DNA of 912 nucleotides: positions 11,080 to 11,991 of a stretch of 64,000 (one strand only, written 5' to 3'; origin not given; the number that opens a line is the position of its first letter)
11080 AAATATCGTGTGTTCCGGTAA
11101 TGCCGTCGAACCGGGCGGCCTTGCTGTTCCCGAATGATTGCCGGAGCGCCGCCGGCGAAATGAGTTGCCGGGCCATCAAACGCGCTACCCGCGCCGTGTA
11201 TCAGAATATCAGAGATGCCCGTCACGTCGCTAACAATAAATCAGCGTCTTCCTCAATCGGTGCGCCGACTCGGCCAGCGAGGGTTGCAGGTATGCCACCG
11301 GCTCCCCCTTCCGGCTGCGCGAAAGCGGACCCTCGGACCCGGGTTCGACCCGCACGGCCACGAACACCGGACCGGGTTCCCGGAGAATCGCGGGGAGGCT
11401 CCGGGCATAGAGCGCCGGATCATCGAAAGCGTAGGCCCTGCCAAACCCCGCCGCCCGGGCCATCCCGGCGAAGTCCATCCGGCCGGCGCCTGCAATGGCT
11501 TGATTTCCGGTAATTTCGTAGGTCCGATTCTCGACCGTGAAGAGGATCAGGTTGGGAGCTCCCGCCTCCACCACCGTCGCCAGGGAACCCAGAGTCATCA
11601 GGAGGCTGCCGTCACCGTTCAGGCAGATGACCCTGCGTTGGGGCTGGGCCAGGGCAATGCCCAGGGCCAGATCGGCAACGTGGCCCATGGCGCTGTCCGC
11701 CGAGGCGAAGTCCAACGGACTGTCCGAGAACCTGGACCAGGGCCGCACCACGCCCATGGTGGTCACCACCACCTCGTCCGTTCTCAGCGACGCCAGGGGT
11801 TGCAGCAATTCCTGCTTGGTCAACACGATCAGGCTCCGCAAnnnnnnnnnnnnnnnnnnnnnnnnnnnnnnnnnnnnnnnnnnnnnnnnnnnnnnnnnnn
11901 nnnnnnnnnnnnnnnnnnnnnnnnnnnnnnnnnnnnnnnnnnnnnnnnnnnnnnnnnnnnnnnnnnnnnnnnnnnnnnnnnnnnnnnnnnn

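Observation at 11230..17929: Split sulfopyruvate/phosphonopyruvate-decarboxylase-like TPP enzyme whose alpha and beta genes bracket a PQQ-propeller, MBL-hydrolase and twin Tat-secreted paralog cluster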

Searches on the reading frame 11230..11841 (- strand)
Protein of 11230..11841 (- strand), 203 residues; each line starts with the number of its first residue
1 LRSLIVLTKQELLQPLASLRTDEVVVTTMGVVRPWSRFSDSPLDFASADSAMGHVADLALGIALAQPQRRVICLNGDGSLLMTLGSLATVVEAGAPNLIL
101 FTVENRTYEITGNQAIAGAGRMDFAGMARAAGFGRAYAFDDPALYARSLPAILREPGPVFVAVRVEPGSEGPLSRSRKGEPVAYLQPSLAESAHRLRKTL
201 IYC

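Call 4: search_protein_families(library=pfam, proteins=[window:11230-11841:-], max_evalue=0.01)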
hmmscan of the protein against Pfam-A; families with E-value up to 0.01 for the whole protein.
window:11230-11841:- (203 aa): 1 family
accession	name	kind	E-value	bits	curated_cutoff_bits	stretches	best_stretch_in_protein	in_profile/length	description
PF02775.26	TPP_enzyme_C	-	4.9e-17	62.6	21.9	1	50-163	28-151/151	Thiamine pyrophosphate enzyme, C-terminal TPP binding domain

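Call 5: search_protein_families(library=ncbifam, proteins=[window:11230-11841:-], max_evalue=0.01)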
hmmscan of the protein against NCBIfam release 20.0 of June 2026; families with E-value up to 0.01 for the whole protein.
window:11230-11841:- (203 aa): 48 families (the best 25 are shown)
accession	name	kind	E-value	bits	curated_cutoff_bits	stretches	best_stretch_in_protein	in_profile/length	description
NF004813.0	PRK06163.1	equivalog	5.9e-31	107.7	240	1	10-166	16-173/202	hypothetical protein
TIGR03297.1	Ppyr-DeCO2ase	equivalog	3.8e-30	105.1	312.5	1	12-177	176-346/360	phosphonopyruvate decarboxylase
TIGR03846.1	sulfopy_beta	equivalog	2.8e-28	99.1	221.5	1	11-169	3-160/182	sulfopyruvate decarboxylase subunit beta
NF006016.1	PRK08155.1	equivalog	1.7e-11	43.3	870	1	51-166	410-533/554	acetolactate synthase large subunit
NF006052.0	PRK08199.1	subfamily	5.4e-10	38.2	539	1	35-108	400-472/559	thiamine pyrophosphate protein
NF005114.0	PRK06546.1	equivalog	9.7e-10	37.6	893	1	51-167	409-531/578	pyruvate dehydrogenase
NF005760.0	PRK07586.1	equivalog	1.4e-09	37.5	363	1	50-113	385-447/514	acetolactate synthase large subunit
TIGR04377.1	myo_inos_iolD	equivalog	4.5e-09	35.5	715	1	49-114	439-503/616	3D-(3,5/4)-trihydroxycyclohexane-1,2-dione acylhydrolase (decyclizing)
TIGR00118.1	acolac_lg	equivalog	6.7e-09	34.7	538.35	1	10-108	364-467/557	biosynthetic-type acetolactate synthase large subunit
NF004919.0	PRK06276.1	equivalog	1.4e-08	33.5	866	1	10-108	368-472/582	acetolactate synthase large subunit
NF005712.0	PRK07524.1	subfamily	2.6e-08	32.8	500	1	51-164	409-528/536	5-guanidino-2-oxopentanoate decarboxylase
NF005485.1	PRK07092.1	equivalog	3.4e-08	32.7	493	1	45-165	391-518/523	benzoylformate decarboxylase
NF005651.0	PRK07418.1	subfamily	7.4e-08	31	942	1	7-99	388-484/617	acetolactate synthase large subunit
NF006524.0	PRK08978.1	equivalog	9e-08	30.8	738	1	11-101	356-452/548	acetolactate synthase 2 catalytic subunit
NF005470.0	PRK07064.1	equivalog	9.5e-08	31.5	495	1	49-110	406-466/552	thiamine pyrophosphate-binding protein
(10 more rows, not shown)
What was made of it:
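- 11230..11826 (-): Beta subunit (PP / TPP_C domain, 198 aa) with an intact GDG...N thiamine-diphosphate/Mg motif. Probable GTG start 2 nt after B's stop. PF02775 at 5e-17; TIGR03297 at 4e-30; TIGR03846 at 3e-28; all below cut-offs (calls 4, 5).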

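Call 12: find_homologous_proteins(query=window:11230-11841:-)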
Query window:11230-11841:- (203 aa): 2099 proteins with E <= 0.001 among 3703 candidates; the best 120 are listed.
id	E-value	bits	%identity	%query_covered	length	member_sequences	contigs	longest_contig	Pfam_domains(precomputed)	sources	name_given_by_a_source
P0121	7.6e-115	400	92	98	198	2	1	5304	PF02775.27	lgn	-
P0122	1.3e-114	399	93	98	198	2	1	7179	PF02775.27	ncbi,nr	ncbi:MAG: thiamine pyrophosphate-dependent enzyme [Acidobacteria bacterium]|nr:thiamine pyrophosphat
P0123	3.4e-114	397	93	98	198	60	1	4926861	PF02775.27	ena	-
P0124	1.8e-112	392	92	98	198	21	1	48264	PF02775.27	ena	-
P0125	2.2e-111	388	92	96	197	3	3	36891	PF02775.27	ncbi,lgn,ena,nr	ncbi:MAG: thiamine pyrophosphate-dependent enzyme [Acidobacteriota bacterium]|nr:thiamine pyrophosph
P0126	3.3e-111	388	92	97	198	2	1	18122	PF02775.27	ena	-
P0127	3.5e-110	384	91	98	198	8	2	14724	PF02775.27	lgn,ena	-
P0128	1.7e-106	372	90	97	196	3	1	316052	PF02775.27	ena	-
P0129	1.2e-104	366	88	97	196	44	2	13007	PF02775.27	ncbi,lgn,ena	-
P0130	1.8e-102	359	87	97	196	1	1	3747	PF02775.27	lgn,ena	-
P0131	1.9e-96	340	82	96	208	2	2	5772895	PF02775.27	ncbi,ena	-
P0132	2.0e-94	333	81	97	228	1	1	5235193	PF02775.27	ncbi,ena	-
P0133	4.7e-94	332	80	96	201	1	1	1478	PF02775.27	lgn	-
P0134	1.2e-82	295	72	96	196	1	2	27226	PF02775.27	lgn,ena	-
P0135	1.6e-81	291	71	96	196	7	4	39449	PF02775.27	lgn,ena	-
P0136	3.6e-81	290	69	98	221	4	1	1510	PF02775.27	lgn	-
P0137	8.1e-81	289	70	96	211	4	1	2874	PF02775.27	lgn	-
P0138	1.4e-80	288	70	96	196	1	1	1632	PF02775.27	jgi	jgi:thiamine pyrophosphate-dependent acetolactate synthase large subunit-like protein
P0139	2.1e-80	287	68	97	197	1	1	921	PF02775.27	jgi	jgi:thiamine pyrophosphate-dependent acetolactate synthase large subunit-like protein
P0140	2.6e-80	287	69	96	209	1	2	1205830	PF02775.27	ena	-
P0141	3.3e-80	287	69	96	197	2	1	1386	PF02775.27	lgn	-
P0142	7.1e-80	285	71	97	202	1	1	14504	PF02775.27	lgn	-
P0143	7.3e-80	285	70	96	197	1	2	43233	PF02775.27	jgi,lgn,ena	-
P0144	1.1e-79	285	69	97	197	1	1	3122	PF02775.27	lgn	-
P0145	1.2e-79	285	70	96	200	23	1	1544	PF02775.27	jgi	jgi:sulfopyruvate decarboxylase subunit beta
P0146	1.4e-79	284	67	96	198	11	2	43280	PF02775.27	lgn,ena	-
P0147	1.5e-79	284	69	96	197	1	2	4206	PF02775.27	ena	-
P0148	1.5e-79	284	69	96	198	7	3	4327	PF02775.27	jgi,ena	-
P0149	1.8e-79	284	69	96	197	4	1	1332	PF02775.27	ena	-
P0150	2.5e-79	284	69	96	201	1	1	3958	PF02775.27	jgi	jgi:thiamine pyrophosphate-dependent acetolactate synthase large subunit-like protein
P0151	3.2e-79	283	68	96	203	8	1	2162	PF02775.27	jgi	jgi:thiamine pyrophosphate-dependent acetolactate synthase large subunit-like protein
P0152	3.7e-79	283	69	97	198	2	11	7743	PF02775.27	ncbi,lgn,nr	ncbi:MAG: thiamine pyrophosphate-binding protein [Verrucomicrobia bacterium]|nr:thiamine pyrophospha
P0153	4.0e-79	283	70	96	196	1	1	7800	PF02775.27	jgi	jgi:thiamine pyrophosphate-dependent acetolactate synthase large subunit-like protein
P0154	4.5e-79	283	68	96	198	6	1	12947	PF02775.27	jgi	jgi:sulfopyruvate decarboxylase subunit beta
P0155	4.5e-79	283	69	96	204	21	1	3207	PF02775.27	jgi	jgi:sulfopyruvate decarboxylase subunit beta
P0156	5.3e-79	283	92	71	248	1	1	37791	PF02775.27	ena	-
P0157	6.8e-79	282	68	95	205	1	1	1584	PF02775.27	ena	-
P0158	1.4e-78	281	69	96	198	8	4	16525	PF02775.27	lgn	-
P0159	1.4e-78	281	69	96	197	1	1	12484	PF02775.27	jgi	-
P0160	1.4e-78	281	70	96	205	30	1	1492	PF02775.27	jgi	-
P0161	1.7e-78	281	68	96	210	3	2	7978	PF02775.27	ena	-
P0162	1.9e-78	281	69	99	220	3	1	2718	PF02775.27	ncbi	ncbi:MAG: thiamine pyrophosphate-dependent enzyme, partial [Acidobacteriota bacterium]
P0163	2.0e-78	281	69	96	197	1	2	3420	PF02775.27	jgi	-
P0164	2.2e-78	281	68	96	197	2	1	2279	PF02775.27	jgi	-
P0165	2.5e-78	280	68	96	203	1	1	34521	PF02775.27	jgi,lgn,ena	-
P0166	4.1e-78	280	67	96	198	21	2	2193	PF02775.27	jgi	-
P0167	5.2e-78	279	70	96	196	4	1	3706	PF02775.27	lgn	-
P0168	7.4e-78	279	68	96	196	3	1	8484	PF02775.27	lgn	-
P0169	9.7e-78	279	69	96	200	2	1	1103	PF02775.27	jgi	-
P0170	1.0e-77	278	68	96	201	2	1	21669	PF02775.27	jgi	jgi:thiamine pyrophosphate-dependent acetolactate synthase large subunit-like protein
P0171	1.1e-77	278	69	96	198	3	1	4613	PF02775.27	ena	-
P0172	1.2e-77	278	68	96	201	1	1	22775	PF02775.27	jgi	jgi:sulfopyruvate decarboxylase subunit beta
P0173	1.5e-77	278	67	96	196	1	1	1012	PF02775.27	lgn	-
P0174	1.6e-77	278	67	96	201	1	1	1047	PF02775.27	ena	-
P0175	1.6e-77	278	69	96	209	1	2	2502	PF02775.27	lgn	-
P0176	1.8e-77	278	69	96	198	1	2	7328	PF02775.27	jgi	jgi:thiamine pyrophosphate-dependent acetolactate synthase large subunit-like protein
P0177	1.8e-77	278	67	96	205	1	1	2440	PF02775.27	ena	-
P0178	2.0e-77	277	66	96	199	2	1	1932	PF02775.27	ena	-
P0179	2.2e-77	277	69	96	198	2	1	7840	PF02775.27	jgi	jgi:thiamine pyrophosphate-dependent acetolactate synthase large subunit-like protein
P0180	2.7e-77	277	69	96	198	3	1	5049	PF02775.27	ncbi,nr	ncbi:MAG TPA: thiamine pyrophosphate-dependent enzyme [Terriglobia bacterium]|nr:thiamine pyrophosph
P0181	3.0e-77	277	65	96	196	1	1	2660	PF02775.27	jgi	jgi:sulfopyruvate decarboxylase subunit beta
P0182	3.1e-77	277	68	96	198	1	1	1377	PF02775.27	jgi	-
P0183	3.2e-77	277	68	96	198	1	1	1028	PF02775.27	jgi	jgi:thiamine pyrophosphate-dependent acetolactate synthase large subunit-like protein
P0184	3.3e-77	277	69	96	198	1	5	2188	PF02775.27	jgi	jgi:sulfopyruvate decarboxylase subunit beta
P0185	3.9e-77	277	69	96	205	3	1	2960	PF02775.27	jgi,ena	-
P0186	4.2e-77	276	67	96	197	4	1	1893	PF02775.27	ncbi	-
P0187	4.9e-77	276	66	97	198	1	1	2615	PF02775.27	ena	-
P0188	4.9e-77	276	66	98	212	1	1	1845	PF02775.27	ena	-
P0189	5.4e-77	276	65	97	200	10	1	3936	PF02775.27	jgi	jgi:sulfopyruvate decarboxylase subunit beta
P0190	5.7e-77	276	65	97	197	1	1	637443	PF02775.27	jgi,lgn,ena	-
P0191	6.1e-77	276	68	96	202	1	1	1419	PF02775.27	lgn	-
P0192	7.2e-77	276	68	97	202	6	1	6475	PF02775.27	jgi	jgi:sulfopyruvate decarboxylase subunit beta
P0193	9.5e-77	275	68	96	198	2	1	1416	PF02775.27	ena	-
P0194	9.6e-77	275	67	97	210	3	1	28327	PF02775.27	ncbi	-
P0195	9.8e-77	275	67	96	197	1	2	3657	PF02775.27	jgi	jgi:thiamine pyrophosphate-dependent acetolactate synthase large subunit-like protein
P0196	1.0e-76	275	68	96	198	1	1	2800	PF02775.27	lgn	-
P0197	1.1e-76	275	65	97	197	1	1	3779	PF02775.27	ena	-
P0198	1.1e-76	275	69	96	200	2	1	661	PF02775.27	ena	-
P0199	1.1e-76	275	65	97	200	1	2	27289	PF02775.27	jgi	jgi:thiamine pyrophosphate-dependent acetolactate synthase large subunit-like protein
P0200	1.2e-76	275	67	96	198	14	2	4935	PF02775.27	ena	-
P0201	1.3e-76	275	66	96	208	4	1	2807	PF02775.27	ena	-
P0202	1.3e-76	275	66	97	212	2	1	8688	PF02775.27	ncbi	-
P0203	1.4e-76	275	67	96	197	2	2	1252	PF02775.27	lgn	-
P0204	1.4e-76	275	66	96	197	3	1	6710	PF02775.27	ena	-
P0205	1.4e-76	275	65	97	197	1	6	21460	PF02775.27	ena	-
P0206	1.8e-76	274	66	96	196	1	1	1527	PF02775.27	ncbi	-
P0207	1.9e-76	274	66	96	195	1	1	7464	PF02775.27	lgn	-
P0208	2.1e-76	274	67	97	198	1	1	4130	PF02775.27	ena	-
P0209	2.2e-76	274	66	96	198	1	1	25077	PF02775.27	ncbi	-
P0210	2.4e-76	274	67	96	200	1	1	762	PF02775.27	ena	-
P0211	2.5e-76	274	68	96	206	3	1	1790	PF02775.27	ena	-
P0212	2.5e-76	274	66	96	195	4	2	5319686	PF02775.27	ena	-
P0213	2.6e-76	274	67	97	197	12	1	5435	PF02775.27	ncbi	-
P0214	2.9e-76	274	65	96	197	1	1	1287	PF02775.27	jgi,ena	-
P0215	2.9e-76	274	65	96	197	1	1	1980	PF02775.27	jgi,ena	-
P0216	3.0e-76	274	67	96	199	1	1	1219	PF02775.27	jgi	jgi:thiamine pyrophosphate-dependent acetolactate synthase large subunit-like protein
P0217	3.0e-76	274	69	97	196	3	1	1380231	PF02775.27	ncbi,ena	-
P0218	3.1e-76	274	68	96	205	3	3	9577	PF02775.27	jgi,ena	jgi:thiamine pyrophosphate-dependent acetolactate synthase large subunit-like protein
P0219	3.2e-76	274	67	96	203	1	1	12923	PF02775.27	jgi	jgi:sulfopyruvate decarboxylase subunit beta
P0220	3.3e-76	274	68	96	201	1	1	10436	PF02775.27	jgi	jgi:thiamine pyrophosphate-dependent acetolactate synthase large subunit-like protein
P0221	3.8e-76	273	68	96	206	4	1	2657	PF02775.27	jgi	-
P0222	3.9e-76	273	67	96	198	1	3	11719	PF02775.27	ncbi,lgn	-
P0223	4.0e-76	273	66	97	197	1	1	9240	PF02775.27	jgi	jgi:thiamine pyrophosphate-dependent acetolactate synthase large subunit-like protein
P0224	4.0e-76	273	67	96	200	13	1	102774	PF02775.27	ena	-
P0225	4.1e-76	273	66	96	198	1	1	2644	PF02775.27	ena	-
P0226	4.2e-76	273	68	96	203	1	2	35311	PF02775.27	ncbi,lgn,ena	-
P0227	4.5e-76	273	68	94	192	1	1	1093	PF02775.27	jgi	jgi:sulfopyruvate decarboxylase subunit beta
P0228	4.8e-76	273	68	96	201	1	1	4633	PF02775.27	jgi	jgi:sulfopyruvate decarboxylase subunit beta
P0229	4.9e-76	273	66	97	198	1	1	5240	PF02775.27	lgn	-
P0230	5.0e-76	273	68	96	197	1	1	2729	PF02775.27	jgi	jgi:sulfopyruvate decarboxylase subunit beta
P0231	5.2e-76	273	67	96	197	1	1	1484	PF02775.27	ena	-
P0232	5.2e-76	273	64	97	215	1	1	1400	PF02775.27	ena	-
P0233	5.2e-76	273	66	97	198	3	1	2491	PF02775.27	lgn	-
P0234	5.3e-76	273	67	96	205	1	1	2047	PF02775.27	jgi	jgi:sulfopyruvate decarboxylase subunit beta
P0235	5.4e-76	273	65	96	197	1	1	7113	PF02775.27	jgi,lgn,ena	-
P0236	5.8e-76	273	68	96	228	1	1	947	PF02775.27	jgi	-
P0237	6.1e-76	273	67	96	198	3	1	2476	PF02775.27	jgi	jgi:sulfopyruvate decarboxylase subunit beta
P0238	6.3e-76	273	68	96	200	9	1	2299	PF02775.27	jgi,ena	-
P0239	6.5e-76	273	66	96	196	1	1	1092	PF02775.27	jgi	jgi:thiamine pyrophosphate-dependent acetolactate synthase large subunit-like protein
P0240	6.5e-76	273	68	96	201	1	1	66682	PF02775.27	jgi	jgi:thiamine pyrophosphate-dependent acetolactate synthase large subunit-like protein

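Call 14: find_related_loci(query=A1, collection=genome_contigs, flank=10000)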
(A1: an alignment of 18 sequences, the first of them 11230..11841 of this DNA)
Query A1 (203 aa) in genome_contigs; peptide patterns used: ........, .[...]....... (x = any residue, [..] = any of these).
313 stretches matched a pattern; 230 encode a relative of the query (tblastn E <= 1e-3); the best 80 are kept; 80 distinct loci.
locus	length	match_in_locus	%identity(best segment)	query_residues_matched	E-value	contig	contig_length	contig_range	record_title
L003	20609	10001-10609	94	1-203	1e-125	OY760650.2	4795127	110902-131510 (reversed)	MAG: Terriglobia bacterium isolate 5d79d33f-5ea2-468b-941e-0445094ce055 genome assembly, chromosome: 1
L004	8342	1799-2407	94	1-203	1e-123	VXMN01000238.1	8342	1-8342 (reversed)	MAG: Acidobacteria bacterium isolate SB0661_bin_38 NODE_5047_length_8342_cov_14.542537, whole genome shotgun sequence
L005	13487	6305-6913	94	1-203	3e-123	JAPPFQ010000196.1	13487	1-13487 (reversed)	MAG: Acidobacteriota bacterium isolate RHO1_bin_34 NODE_6438_length_13487_cov_3.877978, whole genome shotgun sequence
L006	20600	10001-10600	93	4-203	6e-123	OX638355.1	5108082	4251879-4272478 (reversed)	MAG: Terriglobia bacterium isolate 290eebee-5386-4bec-b87c-7b5c19ab3581 genome assembly, chromosome: 1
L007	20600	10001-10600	94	4-203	1e-122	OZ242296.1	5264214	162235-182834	MAG: Candidatus Versatilivorator sp. isolate 70151110-fafd-468e-a177-3adff467d788 genome assembly, chromosome: 1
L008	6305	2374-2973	94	1-200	4e-122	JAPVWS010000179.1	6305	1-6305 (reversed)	MAG: Candidatus Versatilivorator vitaminiformans isolate m_rhlh7 Seq179, whole genome shotgun sequence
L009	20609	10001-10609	92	1-203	7e-121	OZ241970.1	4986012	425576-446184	MAG: Candidatus Versatilivorator sp. isolate cab9fe59-187a-48cc-98ea-4e9e5a22d3a3 genome assembly, chromosome: 1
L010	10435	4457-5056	92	1-200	2e-117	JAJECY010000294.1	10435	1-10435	MAG: Acidobacteria bacterium isolate jk18xAbins.46 k141_963217, whole genome shotgun sequence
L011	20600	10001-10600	89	1-201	4e-113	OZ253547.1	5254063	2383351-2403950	MAG: Candidatus Versatilivorator sp. isolate 027cd1c3-4ec4-432d-9d93-376aaa34f9fd genome assembly, chromosome: 1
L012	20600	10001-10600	87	1-201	1e-110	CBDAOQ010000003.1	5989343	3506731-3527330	MAG: Candidatus Versatilivorator sp. isolate 6a61018a-c988-4e23-9d40-021d3d713c5d genome assembly, contig: contig_3, who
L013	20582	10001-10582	82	6-200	3e-102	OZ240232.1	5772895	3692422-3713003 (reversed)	MAG: Candidatus Versatilivoraceae bacterium isolate ed3112cf-5d09-4b03-98f8-4139f083c0eb genome assembly, chromosome: 1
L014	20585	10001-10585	81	5-200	2e-100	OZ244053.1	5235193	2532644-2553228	MAG: Terriglobia bacterium isolate c15e5db1-7159-4592-9896-25da90492a0a genome assembly, chromosome: 1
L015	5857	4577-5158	69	6-200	2e-88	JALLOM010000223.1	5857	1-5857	Acidobacteria bacterium AH-259-O06 AH-259-O06_NODE_223, whole genome shotgun sequence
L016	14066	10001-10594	68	2-200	1e-86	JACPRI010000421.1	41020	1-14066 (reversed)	MAG: Verrucomicrobia bacterium isolate NC_groundwater_675_Ag_B-0.1um_59_41 B_1_S1_Biohub_coassembly_k141_5297909, whole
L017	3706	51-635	66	5-200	2e-85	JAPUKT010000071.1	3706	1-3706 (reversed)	MAG: Deltaproteobacteria bacterium isolate KW1-S15_267 KW1-S15_267_cg71, whole genome shotgun sequence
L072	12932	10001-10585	64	6-201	1e-77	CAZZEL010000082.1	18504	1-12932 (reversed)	MAG TPA_asm: uncultured Gemmatimonadaceae bacterium isolate binchicken_co15_227 genome assembly, contig: NODE_1670_lengt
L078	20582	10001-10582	62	6-200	5e-76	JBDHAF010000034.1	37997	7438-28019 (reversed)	MAG: Gemmatimonadota bacterium isolate M3-44_Bin_147 M3-44_Bin_147_scaffold_5776, whole genome shotgun sequence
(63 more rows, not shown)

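Call 31: search_solved_structures(query=A1, max_evalue=0.001)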
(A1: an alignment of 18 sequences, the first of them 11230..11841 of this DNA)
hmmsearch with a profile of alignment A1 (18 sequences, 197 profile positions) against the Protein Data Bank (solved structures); distinct sequences matched with E-value up to 0.001: 80 (the best 60 are shown).
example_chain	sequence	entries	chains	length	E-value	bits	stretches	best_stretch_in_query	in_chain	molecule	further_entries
6lpi_A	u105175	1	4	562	1.8e-14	56.9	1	45-164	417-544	Acetolactate synthase isozyme 1 large subunit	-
9iz3_B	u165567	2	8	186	5.2e-13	52.1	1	20-167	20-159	Putative phosphonopyruvate decarboxylase beta subunit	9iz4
4gpe_A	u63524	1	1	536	1.4e-12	50.8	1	41-160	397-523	Benzoylformate decarboxylase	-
4mpp_A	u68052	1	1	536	2.1e-12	50.1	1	40-160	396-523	Benzoylformate decarboxylase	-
4k9o_A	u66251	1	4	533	2.9e-12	49.7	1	38-160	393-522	Benzoylformate decarboxylase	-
4k9p_A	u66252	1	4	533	4.2e-12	49.2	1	42-160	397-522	Benzoylformate decarboxylase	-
4k9n_A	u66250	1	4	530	4.3e-12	49.1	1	42-160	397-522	Benzoylformate decarboxylase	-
5dgd_A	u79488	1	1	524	8.1e-12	48.2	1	42-159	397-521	Benzoylformate decarboxylase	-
4mzx_A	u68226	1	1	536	8.6e-12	48.1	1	42-160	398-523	Benzoylformate decarboxlyase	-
4qel_A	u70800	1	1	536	8.9e-12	48.1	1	42-160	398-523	Benzoylformate decarboxylase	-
4mpj_A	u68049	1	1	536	9.1e-12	48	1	42-160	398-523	Benzoylformate decarboxylase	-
4mpr_A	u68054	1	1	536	9.2e-12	48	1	42-160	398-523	Benzoylformate decarboxylase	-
4mq5_A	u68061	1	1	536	9.2e-12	48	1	42-160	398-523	Benzoylformate decarboxylase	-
8xbq_A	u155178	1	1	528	9.9e-12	47.9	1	42-159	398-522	Benzoylformate decarboxylase-K2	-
4gm4_A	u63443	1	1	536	1e-11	47.9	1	42-160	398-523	Benzoylformate decarboxylase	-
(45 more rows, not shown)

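Call 59: search_protein_families(library=pfam, proteins=[L016:9021-9830:+], max_evalue=10)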
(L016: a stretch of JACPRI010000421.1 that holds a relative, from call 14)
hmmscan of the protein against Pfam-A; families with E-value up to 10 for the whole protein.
L016:9021-9830:+ (269 aa): 1 family
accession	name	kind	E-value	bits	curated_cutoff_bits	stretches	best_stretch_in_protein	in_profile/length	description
PF13267.11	DUF4058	-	1.6e-67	228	25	1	1-256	1-252/254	Protein of unknown function (DUF4058)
